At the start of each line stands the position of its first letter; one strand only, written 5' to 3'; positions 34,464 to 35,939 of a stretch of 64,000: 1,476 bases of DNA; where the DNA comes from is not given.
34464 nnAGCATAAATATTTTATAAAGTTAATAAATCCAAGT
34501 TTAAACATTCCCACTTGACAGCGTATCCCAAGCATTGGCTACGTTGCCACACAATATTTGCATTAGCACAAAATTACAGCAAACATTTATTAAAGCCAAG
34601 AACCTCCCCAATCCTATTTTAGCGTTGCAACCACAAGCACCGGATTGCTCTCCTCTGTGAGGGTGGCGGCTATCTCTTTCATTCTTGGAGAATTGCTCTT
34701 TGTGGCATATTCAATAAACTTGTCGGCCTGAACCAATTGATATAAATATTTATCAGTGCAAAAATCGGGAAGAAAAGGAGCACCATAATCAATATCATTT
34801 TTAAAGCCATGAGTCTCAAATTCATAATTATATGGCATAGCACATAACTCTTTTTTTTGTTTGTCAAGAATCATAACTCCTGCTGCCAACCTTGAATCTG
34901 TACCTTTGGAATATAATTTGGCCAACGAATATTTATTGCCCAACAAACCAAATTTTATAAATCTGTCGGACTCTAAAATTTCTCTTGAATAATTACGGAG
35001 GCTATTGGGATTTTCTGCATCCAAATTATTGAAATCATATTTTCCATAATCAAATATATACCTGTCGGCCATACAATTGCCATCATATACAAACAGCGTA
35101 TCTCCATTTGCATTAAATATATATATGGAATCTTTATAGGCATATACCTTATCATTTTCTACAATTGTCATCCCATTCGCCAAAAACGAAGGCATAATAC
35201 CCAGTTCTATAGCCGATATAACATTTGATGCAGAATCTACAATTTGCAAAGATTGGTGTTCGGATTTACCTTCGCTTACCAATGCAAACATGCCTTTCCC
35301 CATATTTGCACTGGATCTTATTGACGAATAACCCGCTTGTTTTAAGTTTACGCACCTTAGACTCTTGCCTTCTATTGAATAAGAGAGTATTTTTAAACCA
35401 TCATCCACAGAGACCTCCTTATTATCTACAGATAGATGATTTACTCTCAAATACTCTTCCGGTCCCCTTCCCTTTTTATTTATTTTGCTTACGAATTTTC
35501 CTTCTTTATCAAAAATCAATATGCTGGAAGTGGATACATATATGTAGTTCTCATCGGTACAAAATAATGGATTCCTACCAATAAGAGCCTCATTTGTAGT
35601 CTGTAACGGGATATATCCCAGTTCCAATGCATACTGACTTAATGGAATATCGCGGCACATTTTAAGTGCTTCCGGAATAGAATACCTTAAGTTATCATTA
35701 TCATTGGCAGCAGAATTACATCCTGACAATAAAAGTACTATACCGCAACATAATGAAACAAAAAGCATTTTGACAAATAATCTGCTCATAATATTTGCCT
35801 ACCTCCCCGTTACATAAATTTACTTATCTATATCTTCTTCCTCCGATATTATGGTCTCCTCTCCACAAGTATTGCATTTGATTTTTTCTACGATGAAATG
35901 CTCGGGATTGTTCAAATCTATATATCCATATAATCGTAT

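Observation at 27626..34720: Five diverged paralogs keep a near-identical ~110-nt 3' end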

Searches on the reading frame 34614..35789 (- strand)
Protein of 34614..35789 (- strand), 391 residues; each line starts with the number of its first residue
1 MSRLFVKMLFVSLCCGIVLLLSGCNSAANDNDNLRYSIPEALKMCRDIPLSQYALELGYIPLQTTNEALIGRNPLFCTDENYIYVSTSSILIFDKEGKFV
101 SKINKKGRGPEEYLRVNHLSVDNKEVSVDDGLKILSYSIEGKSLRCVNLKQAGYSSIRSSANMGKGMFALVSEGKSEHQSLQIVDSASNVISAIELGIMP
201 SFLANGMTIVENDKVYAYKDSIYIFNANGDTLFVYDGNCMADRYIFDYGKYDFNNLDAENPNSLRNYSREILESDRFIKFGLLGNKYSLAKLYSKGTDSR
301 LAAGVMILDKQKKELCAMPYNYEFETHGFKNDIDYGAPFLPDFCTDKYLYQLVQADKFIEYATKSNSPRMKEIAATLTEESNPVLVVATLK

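Call 4: search_protein_families(library=pfam, proteins=[window:34614-35789:-], max_evalue=0.01)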
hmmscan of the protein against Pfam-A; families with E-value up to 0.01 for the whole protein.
window:34614-35789:- (391 aa): 2 families
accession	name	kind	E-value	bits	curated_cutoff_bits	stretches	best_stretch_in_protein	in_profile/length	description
PF17170.10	DUF5128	-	3e-28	99.4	22.9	1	47-317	20-293/321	6-bladed beta-propeller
PF16288.11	DUF4934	-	7e-10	39.4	27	1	50-118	3-73/102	Domain of unknown function (DUF4934)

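Call 8: search_protein_families(library=ncbifam, proteins=[window:34614-35789:-], max_evalue=0.01)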
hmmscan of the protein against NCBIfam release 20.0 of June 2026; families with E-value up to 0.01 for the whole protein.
window:34614-35789:- (391 aa): 0 families

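Call 9: find_homologous_proteins(query=window:34614-35789:-, max_evalue=0.00001)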
Query window:34614-35789:- (391 aa): 88 proteins with E <= 0.00001 among 3851 candidates.
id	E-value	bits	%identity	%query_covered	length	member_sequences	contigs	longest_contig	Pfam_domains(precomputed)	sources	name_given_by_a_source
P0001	3.7e-258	874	100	100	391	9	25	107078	PF17170.11,PF16288.12,PF16287.12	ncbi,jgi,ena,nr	ncbi:MAG: 6-bladed beta-propeller [Bacteroidales bacterium]|nr:6-bladed beta-propeller [Bacteroidale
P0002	4.7e-92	327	46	98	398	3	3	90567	PF17170.11,PF16287.12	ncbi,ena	-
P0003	5.0e-89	317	45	100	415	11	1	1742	PF17170.11,PF16287.12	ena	-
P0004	6.2e-86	307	43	98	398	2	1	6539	PF17170.11,PF16287.12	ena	-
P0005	8.2e-85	303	43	98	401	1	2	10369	PF17170.11,PF16287.12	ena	-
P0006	1.5e-82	296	42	98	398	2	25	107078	PF17170.11,PF16287.12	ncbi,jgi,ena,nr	ncbi:MAG: 6-bladed beta-propeller [Bacteroidales bacterium]|nr:6-bladed beta-propeller [Bacteroidale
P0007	2.2e-80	289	42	98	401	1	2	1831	PF17170.11,PF16287.12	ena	-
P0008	4.9e-79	284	41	99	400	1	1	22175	PF17170.11,PF16287.12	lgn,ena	-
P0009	9.5e-77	277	41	99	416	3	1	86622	PF17170.11,PF16287.12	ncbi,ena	-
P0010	1.7e-76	276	41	98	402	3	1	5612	PF17170.11,PF16287.12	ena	-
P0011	5.4e-61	225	39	99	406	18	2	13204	PF17170.11,PF16287.12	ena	-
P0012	7.5e-60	221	38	100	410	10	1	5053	PF17170.11,PF16287.12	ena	-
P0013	6.3e-59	218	36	97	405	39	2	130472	PF17170.11,PF16287.12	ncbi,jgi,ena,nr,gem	ncbi:MAG: 6-bladed beta-propeller [Bacteroidales bacterium]|nr:6-bladed beta-propeller [Bacteroidale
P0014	2.9e-52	196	35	100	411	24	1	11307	PF17170.11,PF16287.12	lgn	-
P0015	4.2e-42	163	31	97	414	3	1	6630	PF17170.11,PF16287.12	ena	-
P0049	1.9e-30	124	31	96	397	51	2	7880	PF17170.11,PF16287.12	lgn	-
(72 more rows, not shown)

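Call 12: find_encoding_contigs(protein=P0001, flank=10000, max_places=10)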
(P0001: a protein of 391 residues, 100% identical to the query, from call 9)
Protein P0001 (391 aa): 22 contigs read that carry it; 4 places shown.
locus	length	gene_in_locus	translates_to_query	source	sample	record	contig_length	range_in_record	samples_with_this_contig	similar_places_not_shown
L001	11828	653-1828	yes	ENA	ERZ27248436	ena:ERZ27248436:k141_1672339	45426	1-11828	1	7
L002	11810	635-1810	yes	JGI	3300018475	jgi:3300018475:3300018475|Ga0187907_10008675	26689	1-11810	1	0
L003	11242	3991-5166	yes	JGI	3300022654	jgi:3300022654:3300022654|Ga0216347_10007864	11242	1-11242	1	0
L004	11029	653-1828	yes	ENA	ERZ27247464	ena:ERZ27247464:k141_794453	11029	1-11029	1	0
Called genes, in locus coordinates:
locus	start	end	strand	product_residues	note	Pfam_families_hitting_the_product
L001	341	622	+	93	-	-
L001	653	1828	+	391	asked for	PF16287:DUF4933, PF17170:DUF5128, PF16288:DUF4934 (faint)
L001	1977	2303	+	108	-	-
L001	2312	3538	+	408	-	PF16287:DUF4933 (faint), PF17170:DUF5128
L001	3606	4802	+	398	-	PF17170:DUF5128, PF16287:DUF4933 (weak)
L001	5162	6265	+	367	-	PF15869:TolB_like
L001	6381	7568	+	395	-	PF16287:DUF4933 (faint), PF17170:DUF5128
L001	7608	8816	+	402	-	PF16287:DUF4933 (weak), PF17170:DUF5128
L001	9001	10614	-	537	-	PF00749:tRNA-synt_1c, PF19269:Anticodon_2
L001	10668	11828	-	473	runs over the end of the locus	PF00091:Tubulin, PF12327:FtsZ_C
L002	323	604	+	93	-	-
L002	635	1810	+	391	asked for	PF16287:DUF4933, PF17170:DUF5128, PF16288:DUF4934 (faint)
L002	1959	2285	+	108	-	-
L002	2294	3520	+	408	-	PF16287:DUF4933 (faint), PF17170:DUF5128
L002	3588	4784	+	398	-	PF17170:DUF5128, PF16287:DUF4933 (weak)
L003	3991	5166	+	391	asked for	PF16287:DUF4933, PF17170:DUF5128, PF16288:DUF4934 (faint)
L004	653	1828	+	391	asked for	PF16287:DUF4933, PF17170:DUF5128, PF16288:DUF4934 (faint)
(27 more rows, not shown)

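Call 17: find_encoding_contigs(protein=P0002, flank=10000, max_places=4)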
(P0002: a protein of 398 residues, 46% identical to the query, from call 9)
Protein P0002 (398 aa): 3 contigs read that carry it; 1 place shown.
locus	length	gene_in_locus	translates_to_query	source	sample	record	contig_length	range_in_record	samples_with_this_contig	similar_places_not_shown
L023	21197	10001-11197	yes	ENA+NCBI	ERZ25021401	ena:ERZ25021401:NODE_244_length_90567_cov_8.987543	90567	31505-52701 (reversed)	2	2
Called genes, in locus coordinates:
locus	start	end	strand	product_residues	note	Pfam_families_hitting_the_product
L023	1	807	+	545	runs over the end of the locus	-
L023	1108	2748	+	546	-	-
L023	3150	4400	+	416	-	PF17170:DUF5128, PF16287:DUF4933 (weak)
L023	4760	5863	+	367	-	PF15869:TolB_like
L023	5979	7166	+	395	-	PF16287:DUF4933 (faint), PF17170:DUF5128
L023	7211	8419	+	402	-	PF16287:DUF4933 (faint), PF17170:DUF5128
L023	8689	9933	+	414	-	PF16287:DUF4933 (faint), PF17170:DUF5128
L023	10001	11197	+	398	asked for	PF17170:DUF5128, PF16287:DUF4933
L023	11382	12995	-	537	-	PF00749:tRNA-synt_1c, PF19269:Anticodon_2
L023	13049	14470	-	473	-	PF00091:Tubulin, PF12327:FtsZ_C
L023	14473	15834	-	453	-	PF11104:PilM_2 (faint), PF02491:SHS2_FTSA, PF06723:MreB_Mbl (weak), PF14450:FtsA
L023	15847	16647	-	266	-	-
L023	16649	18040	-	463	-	PF01225:Mur_ligase, PF08245:Mur_ligase_M, PF02875:Mur_ligase_C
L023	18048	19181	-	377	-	PF03033:Glyco_transf_28, PF04101:Glyco_tran_28_C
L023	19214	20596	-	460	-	PF01098:FTSW_RODA_SPOVE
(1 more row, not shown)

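Call 18: find_encoding_contigs(protein=P0009, flank=10000, max_places=4)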
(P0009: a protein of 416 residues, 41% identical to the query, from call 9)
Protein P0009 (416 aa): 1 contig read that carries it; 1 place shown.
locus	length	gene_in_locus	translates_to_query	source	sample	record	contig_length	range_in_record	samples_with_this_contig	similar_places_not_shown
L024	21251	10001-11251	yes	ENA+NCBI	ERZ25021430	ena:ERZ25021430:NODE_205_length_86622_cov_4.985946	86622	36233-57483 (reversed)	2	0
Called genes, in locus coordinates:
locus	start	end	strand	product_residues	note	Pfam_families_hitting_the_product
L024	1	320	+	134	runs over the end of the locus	PF13346:ABC2_membrane_5 (weak)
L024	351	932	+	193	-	PF02472:ExbD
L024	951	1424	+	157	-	PF02472:ExbD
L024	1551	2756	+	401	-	PF00245:Alk_phosphatase, PF01676:Metalloenzyme (weak)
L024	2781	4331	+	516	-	PF02638:GHL10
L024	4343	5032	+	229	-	PF00657:Lipase_GDSL, PF13472:Lipase_GDSL_2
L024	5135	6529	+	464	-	PF01336:tRNA_anti-codon, PF00152:tRNA-synt_2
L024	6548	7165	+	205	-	PF00485:PRK, PF01121:CoaE (faint), PF13238:AAA_18 (weak)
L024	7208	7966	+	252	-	-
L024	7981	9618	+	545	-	-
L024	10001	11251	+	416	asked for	PF16287:DUF4933 (faint), PF17170:DUF5128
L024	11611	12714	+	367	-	PF15869:TolB_like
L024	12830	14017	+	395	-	PF16287:DUF4933 (faint), PF17170:DUF5128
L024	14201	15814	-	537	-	PF00749:tRNA-synt_1c, PF19269:Anticodon_2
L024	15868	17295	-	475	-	PF00091:Tubulin, PF12327:FtsZ_C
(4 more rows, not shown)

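Call 24: search_solved_structures(query=window:34614-35789:-, max_evalue=1, show_alignments=2)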
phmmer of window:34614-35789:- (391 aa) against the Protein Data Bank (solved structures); distinct sequences matched with E-value up to 1: 6.
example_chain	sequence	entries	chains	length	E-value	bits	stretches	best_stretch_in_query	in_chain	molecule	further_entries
4raa_A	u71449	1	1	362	5.3e-06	29.1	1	53-125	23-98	Putative exported protein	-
6d69_A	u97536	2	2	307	0.0076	18.7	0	87-147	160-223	NHL Repeat Region of D. melanogaster Thin | Thin, isoform D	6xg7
7qrv_A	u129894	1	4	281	0.012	18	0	88-124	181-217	Tripartite motif-containing protein 2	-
7b96_A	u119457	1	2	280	0.012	18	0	88-124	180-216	Isoform 2 of Tripartite motif-containing protein 2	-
7b2r_A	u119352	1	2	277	0.013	17.9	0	87-124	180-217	Tripartite motif-containing protein 2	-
7qrw_A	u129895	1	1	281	0.028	16.8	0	89-215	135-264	Isoform 4 of Tripartite motif-containing protein 3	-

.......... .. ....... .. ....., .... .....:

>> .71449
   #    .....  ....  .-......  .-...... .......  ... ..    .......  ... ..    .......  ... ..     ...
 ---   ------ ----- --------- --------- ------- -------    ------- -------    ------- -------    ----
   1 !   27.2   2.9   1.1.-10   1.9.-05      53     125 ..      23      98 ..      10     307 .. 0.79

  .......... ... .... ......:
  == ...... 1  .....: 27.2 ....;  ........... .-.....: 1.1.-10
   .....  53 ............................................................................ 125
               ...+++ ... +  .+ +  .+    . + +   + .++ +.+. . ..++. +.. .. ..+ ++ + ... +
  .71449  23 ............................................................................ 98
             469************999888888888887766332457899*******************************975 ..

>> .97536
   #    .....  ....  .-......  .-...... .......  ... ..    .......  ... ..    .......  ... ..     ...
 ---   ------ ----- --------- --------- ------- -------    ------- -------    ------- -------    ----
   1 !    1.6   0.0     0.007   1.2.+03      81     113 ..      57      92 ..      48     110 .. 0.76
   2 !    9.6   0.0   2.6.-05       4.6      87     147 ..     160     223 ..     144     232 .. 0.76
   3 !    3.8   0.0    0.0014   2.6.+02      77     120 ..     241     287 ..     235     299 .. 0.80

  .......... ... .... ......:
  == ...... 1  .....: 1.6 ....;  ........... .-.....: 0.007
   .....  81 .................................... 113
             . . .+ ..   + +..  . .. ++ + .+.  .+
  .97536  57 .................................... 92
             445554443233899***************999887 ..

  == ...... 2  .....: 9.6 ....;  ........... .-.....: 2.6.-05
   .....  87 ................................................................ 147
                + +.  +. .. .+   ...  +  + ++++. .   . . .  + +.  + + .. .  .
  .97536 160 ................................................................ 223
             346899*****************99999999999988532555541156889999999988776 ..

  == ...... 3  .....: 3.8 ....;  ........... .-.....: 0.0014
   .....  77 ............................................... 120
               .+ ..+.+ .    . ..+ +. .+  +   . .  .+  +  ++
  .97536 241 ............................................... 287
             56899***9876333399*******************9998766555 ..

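Call 31: find_encoding_contigs(protein=P0004, flank=10000, max_places=4)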
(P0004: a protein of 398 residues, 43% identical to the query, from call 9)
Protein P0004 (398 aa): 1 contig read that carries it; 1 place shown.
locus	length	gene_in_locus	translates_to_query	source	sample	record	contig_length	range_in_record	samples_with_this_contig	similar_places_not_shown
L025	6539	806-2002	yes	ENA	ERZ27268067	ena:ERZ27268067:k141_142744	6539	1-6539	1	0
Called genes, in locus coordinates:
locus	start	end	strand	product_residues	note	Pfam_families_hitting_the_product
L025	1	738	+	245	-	?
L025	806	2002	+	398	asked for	PF16287:DUF4933 (faint), PF17170:DUF5128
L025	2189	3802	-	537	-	PF00749:tRNA-synt_1c, PF19269:Anticodon_2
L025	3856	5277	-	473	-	PF00091:Tubulin, PF12327:FtsZ_C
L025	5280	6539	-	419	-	?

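Call 32: find_encoding_contigs(protein=P0008, flank=10000, max_places=4)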
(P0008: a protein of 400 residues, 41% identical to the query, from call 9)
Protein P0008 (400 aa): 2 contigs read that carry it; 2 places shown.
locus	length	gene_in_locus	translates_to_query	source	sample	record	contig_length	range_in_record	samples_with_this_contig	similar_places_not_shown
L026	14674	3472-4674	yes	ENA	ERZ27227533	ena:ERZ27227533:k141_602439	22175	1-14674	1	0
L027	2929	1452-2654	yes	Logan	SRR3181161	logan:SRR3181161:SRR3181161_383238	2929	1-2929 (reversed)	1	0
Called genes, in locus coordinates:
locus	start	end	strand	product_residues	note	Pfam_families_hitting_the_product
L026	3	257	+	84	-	?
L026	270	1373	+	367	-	PF15869:TolB_like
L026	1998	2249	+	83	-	-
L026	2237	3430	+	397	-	PF16287:DUF4933 (faint), PF17170:DUF5128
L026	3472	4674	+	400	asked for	PF16287:DUF4933 (faint), PF17170:DUF5128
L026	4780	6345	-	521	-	PF00749:tRNA-synt_1c, PF19269:Anticodon_2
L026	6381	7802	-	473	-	PF00091:Tubulin, PF12327:FtsZ_C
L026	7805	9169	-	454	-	PF02491:SHS2_FTSA, PF11104:PilM_2 (weak), PF06723:MreB_Mbl, PF14450:FtsA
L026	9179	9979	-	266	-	-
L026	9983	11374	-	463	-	PF01225:Mur_ligase, PF08245:Mur_ligase_M, PF02875:Mur_ligase_C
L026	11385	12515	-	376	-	PF03033:Glyco_transf_28, PF04101:Glyco_tran_28_C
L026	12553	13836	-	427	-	PF01098:FTSW_RODA_SPOVE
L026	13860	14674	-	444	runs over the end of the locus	PF21377:MurD_N, PF21799:MurD-like_N (weak), PF08245:Mur_ligase_M, PF02875:Mur_ligase_C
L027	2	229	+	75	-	?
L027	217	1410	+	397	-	PF16287:DUF4933 (faint), PF17170:DUF5128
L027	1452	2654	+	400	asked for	PF16287:DUF4933 (faint), PF17170:DUF5128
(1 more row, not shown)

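Call 33: find_encoding_contigs(protein=P0011, flank=10000, max_places=4)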
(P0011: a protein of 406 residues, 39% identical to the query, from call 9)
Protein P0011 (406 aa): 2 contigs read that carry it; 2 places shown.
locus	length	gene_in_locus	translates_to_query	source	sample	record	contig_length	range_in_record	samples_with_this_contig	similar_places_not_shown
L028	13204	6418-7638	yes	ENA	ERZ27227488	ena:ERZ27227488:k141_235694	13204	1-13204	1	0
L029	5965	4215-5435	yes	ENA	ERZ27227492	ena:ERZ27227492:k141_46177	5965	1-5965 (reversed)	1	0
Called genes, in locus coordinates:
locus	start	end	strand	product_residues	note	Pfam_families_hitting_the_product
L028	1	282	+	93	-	?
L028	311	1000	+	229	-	PF00657:Lipase_GDSL, PF13472:Lipase_GDSL_2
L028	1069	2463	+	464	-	PF01336:tRNA_anti-codon, PF00152:tRNA-synt_2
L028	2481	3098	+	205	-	PF00485:PRK, PF13238:AAA_18 (weak)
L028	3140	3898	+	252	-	-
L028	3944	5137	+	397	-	PF16287:DUF4933 (faint), PF17170:DUF5128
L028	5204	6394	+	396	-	PF16287:DUF4933 (weak), PF17170:DUF5128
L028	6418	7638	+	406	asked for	PF16287:DUF4933 (faint), PF17170:DUF5128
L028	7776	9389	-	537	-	PF00749:tRNA-synt_1c, PF19269:Anticodon_2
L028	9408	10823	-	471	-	PF00091:Tubulin, PF12327:FtsZ_C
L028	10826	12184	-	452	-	PF11104:PilM_2 (faint), PF02491:SHS2_FTSA, PF06723:MreB_Mbl, PF14450:FtsA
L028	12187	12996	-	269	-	-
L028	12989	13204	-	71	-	?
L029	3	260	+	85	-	?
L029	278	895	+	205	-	PF00485:PRK, PF13238:AAA_18 (weak)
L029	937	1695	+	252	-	-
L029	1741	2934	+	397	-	PF16287:DUF4933 (faint), PF17170:DUF5128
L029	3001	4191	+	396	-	PF16287:DUF4933 (weak), PF17170:DUF5128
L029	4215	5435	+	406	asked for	PF16287:DUF4933 (faint), PF17170:DUF5128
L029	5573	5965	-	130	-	?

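Call 34: find_encoding_contigs(protein=P0014, flank=10000, max_places=4)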
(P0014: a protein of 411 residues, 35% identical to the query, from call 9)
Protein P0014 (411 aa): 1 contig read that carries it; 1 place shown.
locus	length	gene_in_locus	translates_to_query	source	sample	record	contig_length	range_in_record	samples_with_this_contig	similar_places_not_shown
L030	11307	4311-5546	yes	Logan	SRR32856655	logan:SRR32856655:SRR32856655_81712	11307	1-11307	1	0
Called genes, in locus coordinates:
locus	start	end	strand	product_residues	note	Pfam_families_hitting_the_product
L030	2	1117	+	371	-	?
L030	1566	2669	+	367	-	PF15869:TolB_like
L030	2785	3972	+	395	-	PF16287:DUF4933 (faint), PF17170:DUF5128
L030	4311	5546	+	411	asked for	PF16287:DUF4933 (faint), PF17170:DUF5128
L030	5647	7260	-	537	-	PF00749:tRNA-synt_1c, PF19269:Anticodon_2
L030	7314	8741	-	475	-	PF00091:Tubulin, PF12327:FtsZ_C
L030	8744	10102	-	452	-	PF02491:SHS2_FTSA, PF06723:MreB_Mbl, PF11104:PilM_2 (weak), PF14450:FtsA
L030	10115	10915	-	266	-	-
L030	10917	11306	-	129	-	?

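Call 44: predict_structure(alignment_id=A1)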
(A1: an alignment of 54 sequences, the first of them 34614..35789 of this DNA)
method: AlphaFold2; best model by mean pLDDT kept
length: 391 residues; sequences in the alignment: 54
mean_pLDDT: 93.0   pTM: 0.88
mean pLDDT of the five models: 93.0, 92.9, 92.1, 92.1, 91.9
residues with pLDDT >= 90: 336; 70-90: 33; 50-70: 14; < 50: 8
segments of 3 or more residues with pLDDT < 50: 23-30
pLDDT, mean of each block of 10 residues (from residue 1): 69 72 47 85 98 99 98 95 97 98 97 97 95 96 92 88 95 91 92 94 95 95 96 93 95 96 92 97 96 95 97 97 98 98 97 98 98 98 99 97
secondary structure, 60 per line:
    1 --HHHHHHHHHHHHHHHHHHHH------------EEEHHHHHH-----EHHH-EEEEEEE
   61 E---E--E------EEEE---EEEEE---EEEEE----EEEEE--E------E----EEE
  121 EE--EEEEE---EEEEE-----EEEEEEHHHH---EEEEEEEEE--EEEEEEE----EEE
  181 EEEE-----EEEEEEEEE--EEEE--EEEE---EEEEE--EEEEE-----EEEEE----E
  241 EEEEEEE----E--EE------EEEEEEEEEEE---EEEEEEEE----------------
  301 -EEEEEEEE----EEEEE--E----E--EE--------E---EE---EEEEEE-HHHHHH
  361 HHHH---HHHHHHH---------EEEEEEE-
elements in order: H3-22 E35-37 H38-43 E54-61 E75-78 E82-86 E90-94 E99-103 E118-122 E125-129 E133-137 E143-148 H149-152 E156-164 E167-173 E178-184 E190-198 E201-204 E207-210 E214-218 E221-225 E231-235 E240-247 E263-273 E277-284 E302-309 E314-318 E348-353 H355-364 H368-374 E384-390
